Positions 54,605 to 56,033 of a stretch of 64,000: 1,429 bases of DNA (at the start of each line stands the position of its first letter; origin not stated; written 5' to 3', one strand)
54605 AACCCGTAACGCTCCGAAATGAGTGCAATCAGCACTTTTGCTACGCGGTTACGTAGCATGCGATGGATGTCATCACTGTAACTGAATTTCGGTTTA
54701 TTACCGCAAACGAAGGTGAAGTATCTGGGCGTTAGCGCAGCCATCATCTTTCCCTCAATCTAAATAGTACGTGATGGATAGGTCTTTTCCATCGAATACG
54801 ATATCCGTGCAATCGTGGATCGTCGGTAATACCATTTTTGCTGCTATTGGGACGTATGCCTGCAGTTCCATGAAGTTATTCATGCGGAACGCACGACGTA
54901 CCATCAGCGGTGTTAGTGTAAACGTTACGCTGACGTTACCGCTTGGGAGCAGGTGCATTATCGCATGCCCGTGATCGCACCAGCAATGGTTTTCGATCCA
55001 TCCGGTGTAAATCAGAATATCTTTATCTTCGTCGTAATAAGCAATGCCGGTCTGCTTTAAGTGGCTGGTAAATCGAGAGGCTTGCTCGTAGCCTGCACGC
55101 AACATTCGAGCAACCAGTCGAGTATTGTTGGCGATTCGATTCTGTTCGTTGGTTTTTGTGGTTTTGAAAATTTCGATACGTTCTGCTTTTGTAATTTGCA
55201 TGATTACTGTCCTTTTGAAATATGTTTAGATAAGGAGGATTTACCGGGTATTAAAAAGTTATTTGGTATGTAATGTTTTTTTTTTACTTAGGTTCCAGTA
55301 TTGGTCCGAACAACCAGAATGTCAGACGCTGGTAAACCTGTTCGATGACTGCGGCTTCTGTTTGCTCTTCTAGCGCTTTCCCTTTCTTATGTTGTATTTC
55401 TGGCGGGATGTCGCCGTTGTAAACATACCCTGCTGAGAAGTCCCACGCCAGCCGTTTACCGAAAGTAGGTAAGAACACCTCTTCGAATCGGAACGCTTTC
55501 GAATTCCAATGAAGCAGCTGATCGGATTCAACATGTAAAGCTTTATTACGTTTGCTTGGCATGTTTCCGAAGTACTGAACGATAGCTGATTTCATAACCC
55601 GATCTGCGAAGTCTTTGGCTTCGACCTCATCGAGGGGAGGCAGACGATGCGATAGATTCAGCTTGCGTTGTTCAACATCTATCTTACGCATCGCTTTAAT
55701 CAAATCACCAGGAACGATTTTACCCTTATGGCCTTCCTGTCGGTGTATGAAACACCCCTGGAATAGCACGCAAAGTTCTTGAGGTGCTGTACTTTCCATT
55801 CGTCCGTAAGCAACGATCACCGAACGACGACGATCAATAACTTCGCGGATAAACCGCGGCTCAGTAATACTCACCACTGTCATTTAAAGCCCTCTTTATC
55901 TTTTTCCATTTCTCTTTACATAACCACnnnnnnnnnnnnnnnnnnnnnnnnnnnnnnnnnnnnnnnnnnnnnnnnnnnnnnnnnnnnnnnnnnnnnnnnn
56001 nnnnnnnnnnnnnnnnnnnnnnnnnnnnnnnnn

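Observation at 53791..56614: Four consecutive genes with no recognisable motifs in the accessory region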

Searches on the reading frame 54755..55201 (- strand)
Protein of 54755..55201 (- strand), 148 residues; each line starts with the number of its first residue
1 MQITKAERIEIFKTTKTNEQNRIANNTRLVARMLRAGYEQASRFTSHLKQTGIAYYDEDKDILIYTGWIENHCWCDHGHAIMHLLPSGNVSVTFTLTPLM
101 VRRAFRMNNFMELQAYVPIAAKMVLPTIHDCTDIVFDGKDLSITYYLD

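Call 3: search_protein_families(library=pfam, proteins=[window:54755-55201:-], max_evalue=0.1)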
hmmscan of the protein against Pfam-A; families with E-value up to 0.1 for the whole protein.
window:54755-55201:- (148 aa): 0 families

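Call 4: search_protein_families(library=phrogs, proteins=[window:54755-55201:-], max_evalue=0.01)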
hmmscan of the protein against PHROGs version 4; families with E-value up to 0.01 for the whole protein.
window:54755-55201:- (148 aa): 0 families

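Call 7: search_protein_families(library=ncbifam, proteins=[window:54755-55201:-], max_evalue=1)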
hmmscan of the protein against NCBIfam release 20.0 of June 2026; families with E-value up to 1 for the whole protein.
window:54755-55201:- (148 aa): 3 families
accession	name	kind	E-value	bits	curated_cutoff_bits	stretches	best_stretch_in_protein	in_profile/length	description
TIGR04325.1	MTase_LIC12133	subfamily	0.024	13.9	80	1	22-61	185-224/234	methyltransferase, TIGR04325 family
NF005599.0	PRK07333.1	equivalog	0.025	13.1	549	1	2-104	138-232/414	ubiquinone biosynthesis hydroxylase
NF053693.1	esterase_mleCBF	exception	0.12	11.8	564.5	1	12-87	173-249/279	CBF family alpha/beta fold macrolide esterase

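Call 8: search_protein_families(library=padloc, proteins=[window:54755-55201:-], max_evalue=1)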
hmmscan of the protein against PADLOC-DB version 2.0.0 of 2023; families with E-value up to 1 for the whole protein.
window:54755-55201:- (148 aa): 0 families

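Call 17: search_dna_similar(query=window:54755-55201:-, collection=phages, mode=protein, max_evalue=0.1, max_rows=40)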
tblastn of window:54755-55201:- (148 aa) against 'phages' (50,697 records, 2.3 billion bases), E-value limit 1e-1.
Records with a match: 2; places in all: 2; records where one place covers at least 80% of the query: 2.
Best place of each record, by identity: >=99% 2.
By first word of the organism name: Escherichia 2.
By host as written in the record: Escherichia coli 2.
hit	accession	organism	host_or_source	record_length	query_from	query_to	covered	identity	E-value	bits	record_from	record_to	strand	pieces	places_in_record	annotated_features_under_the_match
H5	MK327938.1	Escherichia phage vB_EcoM_Goslar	Escherichia coli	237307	1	148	100%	100.0%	2e-98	314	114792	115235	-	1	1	hypothetical protein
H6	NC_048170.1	Escherichia phage vB_EcoM_Goslar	Escherichia coli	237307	1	148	100%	100.0%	2e-98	314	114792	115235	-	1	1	hypothetical protein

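Call 26: search_solved_structures(query=window:54755-55201:-, max_evalue=10)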
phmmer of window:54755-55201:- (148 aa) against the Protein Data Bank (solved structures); distinct sequences matched with E-value up to 10: 0.

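Call 63: search_protein_representatives(protein=window:54755-55201:-)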
Query: 148 residues. Proteins with E-value up to 0.001 (for the whole library): 4; up to 1e-10: 1; up to 1e-30: 1. The best 4 are listed.
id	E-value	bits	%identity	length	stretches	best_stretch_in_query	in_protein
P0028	6.2e-96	334.2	99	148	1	1-148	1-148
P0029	3.5e-08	49.8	41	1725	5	87-123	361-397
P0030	6.4e-05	39.2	51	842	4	51-71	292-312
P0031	2.3e-04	37.4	44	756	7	115-142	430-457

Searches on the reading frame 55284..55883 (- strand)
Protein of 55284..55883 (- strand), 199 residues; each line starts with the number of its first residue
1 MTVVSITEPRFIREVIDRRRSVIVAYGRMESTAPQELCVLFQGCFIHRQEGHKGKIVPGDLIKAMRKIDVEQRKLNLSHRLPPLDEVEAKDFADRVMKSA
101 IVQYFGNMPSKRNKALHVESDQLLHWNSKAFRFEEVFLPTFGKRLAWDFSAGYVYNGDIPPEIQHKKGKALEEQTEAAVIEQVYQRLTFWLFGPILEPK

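Call 3: search_protein_families(library=pfam, proteins=[window:55284-55883:-], max_evalue=0.1)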
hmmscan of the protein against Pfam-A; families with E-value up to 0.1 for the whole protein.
window:55284-55883:- (199 aa): 0 families

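Call 4: search_protein_families(library=phrogs, proteins=[window:55284-55883:-], max_evalue=0.01)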
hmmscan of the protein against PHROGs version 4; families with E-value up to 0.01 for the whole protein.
window:55284-55883:- (199 aa): 0 families

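Call 7: search_protein_families(library=ncbifam, proteins=[window:55284-55883:-], max_evalue=1)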
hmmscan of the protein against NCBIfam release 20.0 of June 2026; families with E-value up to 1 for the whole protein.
window:55284-55883:- (199 aa): 1 family
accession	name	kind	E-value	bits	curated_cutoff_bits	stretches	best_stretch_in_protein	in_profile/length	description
NF038229.1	Glyco4_Geo_Pelo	equivalog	0.004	16.2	400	1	60-124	178-242/338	GPMC system family 4 glycosyltransferase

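Call 8: search_protein_families(library=padloc, proteins=[window:55284-55883:-], max_evalue=1)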
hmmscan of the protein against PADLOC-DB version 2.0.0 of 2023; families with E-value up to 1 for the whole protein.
window:55284-55883:- (199 aa): 0 families

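Call 18: search_dna_similar(query=window:55284-55883:-, collection=phages, mode=protein, max_evalue=0.1, max_rows=40)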
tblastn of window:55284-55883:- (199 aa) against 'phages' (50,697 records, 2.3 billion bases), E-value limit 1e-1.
Records with a match: 2; places in all: 2; records where one place covers at least 80% of the query: 2.
Best place of each record, by identity: 95-99% 2.
By first word of the organism name: Escherichia 2.
By host as written in the record: Escherichia coli 2.
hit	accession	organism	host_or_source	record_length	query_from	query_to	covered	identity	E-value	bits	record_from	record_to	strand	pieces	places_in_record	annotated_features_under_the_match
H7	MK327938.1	Escherichia phage vB_EcoM_Goslar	Escherichia coli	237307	1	199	100%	97.0%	6e-129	404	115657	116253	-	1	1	hypothetical protein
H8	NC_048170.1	Escherichia phage vB_EcoM_Goslar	Escherichia coli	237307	1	199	100%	97.0%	6e-129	404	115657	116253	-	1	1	hypothetical protein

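Call 27: search_solved_structures(query=window:55284-55883:-, max_evalue=10)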
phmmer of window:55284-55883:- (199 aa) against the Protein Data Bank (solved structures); distinct sequences matched with E-value up to 10: 2.
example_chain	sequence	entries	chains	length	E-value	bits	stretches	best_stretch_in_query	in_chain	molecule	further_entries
9sh6_E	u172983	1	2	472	0.31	14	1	29-91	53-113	Guanine nucleotide-binding protein alpha-1 subunit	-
4d53_A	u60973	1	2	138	1.6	11.7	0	95-144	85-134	BB0689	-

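Call 52: find_homologous_proteins(query=window:55284-55883:-, max_evalue=0.1)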
Query window:55284-55883:- (199 aa): 8 proteins with E <= 0.1 among 42 candidates.
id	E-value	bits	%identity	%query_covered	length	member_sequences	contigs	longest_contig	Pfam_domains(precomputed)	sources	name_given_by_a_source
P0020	7.2e-126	435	96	100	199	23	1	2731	-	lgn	-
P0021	8.3e-122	422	94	100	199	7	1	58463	-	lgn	-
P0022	1.2e-121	422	94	100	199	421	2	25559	-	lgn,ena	-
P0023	4.5e-115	400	89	100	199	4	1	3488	-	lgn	-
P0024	6.8e-91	321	70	100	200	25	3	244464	-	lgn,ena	-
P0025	5.6e-81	289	65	100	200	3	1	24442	-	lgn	-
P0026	6.5e-79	282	65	100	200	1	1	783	-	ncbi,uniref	ncbi:hypothetical protein ACMG5L_24490 [Escherichia coli]|uniref:hypothetical protein n=1 Tax=Escher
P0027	2.6e-72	261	61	100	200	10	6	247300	-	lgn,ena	-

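Call 83: predict_structure(alignment_id=A5)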
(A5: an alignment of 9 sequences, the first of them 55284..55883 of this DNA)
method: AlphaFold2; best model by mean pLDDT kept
length: 199 residues; sequences in the alignment: 9
mean_pLDDT: 67.2   pTM: 0.67
mean pLDDT of the five models: 67.2, 64.7, 63.9, 60.4, 52.7
residues with pLDDT >= 90: 34; 70-90: 67; 50-70: 45; < 50: 53
segments of 3 or more residues with pLDDT < 50: 1-9, 157-199
pLDDT, mean of each block of 10 residues (from residue 1): 35 81 79 76 85 84 94 76 92 95 85 77 63 59 62 56 36 36 37 31
secondary structure, 60 per line:
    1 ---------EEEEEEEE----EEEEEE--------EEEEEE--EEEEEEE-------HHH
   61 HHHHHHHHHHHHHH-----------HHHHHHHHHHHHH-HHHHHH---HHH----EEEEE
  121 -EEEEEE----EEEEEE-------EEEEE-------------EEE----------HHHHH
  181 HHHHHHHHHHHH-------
elements in order: E10-17 E22-27 E36-41 E44-50 H58-74 H86-98 H100-105 E116-120 E122-127 E132-137 E145-149 E163-165 H176-192

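Call 88: fold_search(model_id=the predicted structure, library=viral)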
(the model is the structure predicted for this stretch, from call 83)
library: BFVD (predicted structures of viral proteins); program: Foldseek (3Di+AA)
matches with E <= 10: 525; with E <= 0.001: 0
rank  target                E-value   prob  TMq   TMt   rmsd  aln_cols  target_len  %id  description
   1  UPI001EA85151         4.6e-02  0.30  0.23  0.20  17.9       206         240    8  (no name look-up for this kind of identifier)
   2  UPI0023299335         5.8e-02  0.21  0.22  0.19  17.6       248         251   10  (no name look-up for this kind of identifier)
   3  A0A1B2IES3            9.2e-02  0.10  0.16  0.13  21.0       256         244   13  Uncharacterized protein [Erwinia phage Machina]
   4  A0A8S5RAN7            9.2e-02  0.08  0.14  0.12  24.0       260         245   10  Uncharacterized protein [virus sp. ctQcs9]
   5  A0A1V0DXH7            1.4e-01  0.33  0.17  0.36   9.6        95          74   12  Uncharacterized protein [Yersinia phage fHe-Yen9-01]
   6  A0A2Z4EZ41            1.6e-01  0.08  0.15  0.08  17.7       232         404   10  (no name in the UniProt tables at hand)
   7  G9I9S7                1.8e-01  0.10  0.15  0.14  21.4       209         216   13  (no name in the UniProt tables at hand)
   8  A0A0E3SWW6            1.9e-01  0.06  0.14  0.08  21.4       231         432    9  B152.2 [Rat cytomegalovirus (isolate England)]
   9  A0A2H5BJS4            2.2e-01  0.18  0.24  0.11  13.8       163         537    7  dihydrofolate reductase [Erwinia phage vB_EamM_MadMel]
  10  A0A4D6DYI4            2.3e-01  0.07  0.14  0.14  18.7       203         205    9  Uncharacterized protein [Edwardsiella phage pEt-SU]
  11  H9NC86                2.7e-01  0.23  0.16  0.19  10.2        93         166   16  (no name in the UniProt tables at hand)
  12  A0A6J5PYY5            2.7e-01  0.08  0.14  0.14  20.5       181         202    7  Uncharacterized protein [uncultured Caudovirales phage]
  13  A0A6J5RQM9            2.9e-01  0.08  0.15  0.15  16.7       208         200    6  Uncharacterized protein [uncultured Caudovirales phage]
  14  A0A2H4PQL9            3.0e-01  0.07  0.16  0.10  34.2       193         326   12  (no name in the UniProt tables at hand)
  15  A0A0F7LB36            4.3e-01  0.03  0.09  0.13  22.0       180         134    7  Uncharacterized protein [uncultured marine virus]
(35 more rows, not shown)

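Call 90: fold_search(model_id=the predicted structure, library=pdb)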
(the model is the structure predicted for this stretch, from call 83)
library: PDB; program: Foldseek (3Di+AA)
matches with E <= 10: 265; with E <= 0.001: 0
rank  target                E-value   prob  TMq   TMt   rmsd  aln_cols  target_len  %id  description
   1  3gyo                  2.5e-01  0.08  0.17  0.15  16.9       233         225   13  Se-Met Rtt106p (released 2009-12-08)
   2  6abo_A                2.9e-01  0.14  0.17  0.16  15.8       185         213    8  human XRCC4 and IFFO1 complex (released 2019-07-31)
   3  2yx9_A                3.5e-01  0.07  0.19  0.07  21.4       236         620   11  Crystal structure of D298K copper amine oxidase from Arthrobacter globiformis (released 2008-04-08)
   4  7wir_A                3.7e-01  0.08  0.19  0.07  20.9       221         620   11  Holo form of N381A mutant of copper amine oxidase from Arthrobacter globiformis (released 2022-11-16)
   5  2cwt_A                3.7e-01  0.07  0.18  0.07  21.4       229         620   11  Catalytic base deletion in copper amine oxidase from arthrobacter globiformis (released 2006-05-02)
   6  4fr9                  4.1e-01  0.11  0.16  0.22  16.2       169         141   14  Crystal structure of a BLIP-like protein (BF1215) from Bacteroides fragilis NCTC 9343 at 1.20 A resolution (released 2012-10-24)
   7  6bmk_A                4.1e-01  0.08  0.15  0.12  16.6       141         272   14  Crystal structure of MHC-I like protein (released 2018-01-31)
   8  1ivv_A                4.3e-01  0.06  0.19  0.07  21.4       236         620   11  Crystal structure of copper amine oxidase from Arthrobacter globiformis: Early intermediate in topaquinone biogenesis (released 2002-08-07)
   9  4f7c_C                4.6e-01  0.06  0.15  0.12  18.2       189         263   14  Crystal structure of bovine CD1d with bound C12-di-sulfatide (released 2012-11-14)
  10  3au1_A                5.2e-01  0.06  0.14  0.11  16.7       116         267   17  Crystal structure of mouse CD1d in complex with ganglioside GD3 (released 2011-10-12)
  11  9cpb_3J               5.2e-01  0.02  0.12  0.07  33.1       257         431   10  Atomic model of bovine Fallopian tube cilia doublet microtubule (48-nm periodicity) (released 2024-10-30)
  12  3kii_B                5.5e-01  0.07  0.18  0.07  21.2       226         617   12  AGAO 5-phenoxy-2,3-pentadienylamine complex (released 2010-10-27)
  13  1ui7_A                5.5e-01  0.06  0.18  0.07  21.6       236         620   10  Site-directed mutagenesis of His433 involved in binding of copper ion in Arthrobacter globiformis amine oxidase (released 2004-04-20)
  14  7st9_F                5.5e-01  0.04  0.11  0.08  20.7       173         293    9  Open state of Rad24-RFC:9-1-1 bound to a 5' ss/dsDNA junction (released 2022-03-23)
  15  8gnn_C                5.5e-01  0.03  0.10  0.08  20.5       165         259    9  Crystal structure of the human RAD9-RAD1-HUS1-RAD17 complex (released 2023-03-08)
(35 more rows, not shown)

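Call 107: search_solved_structures(query=A5, max_evalue=10)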
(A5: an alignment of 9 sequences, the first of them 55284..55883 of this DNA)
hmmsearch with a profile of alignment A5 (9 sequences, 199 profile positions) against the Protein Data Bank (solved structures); distinct sequences matched with E-value up to 10: 3.
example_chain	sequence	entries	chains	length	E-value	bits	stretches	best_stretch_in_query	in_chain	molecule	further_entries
11aa_t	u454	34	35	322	1.1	12.1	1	11-66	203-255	Ribosome biogenesis protein RLP7 | RLP7 isoform 1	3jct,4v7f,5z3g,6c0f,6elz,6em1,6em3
7uqz_t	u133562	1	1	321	1.3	11.8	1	11-66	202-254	Ribosome biogenesis protein RLP7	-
9hqu_D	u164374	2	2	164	1.6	11.5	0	134-159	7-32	LmuC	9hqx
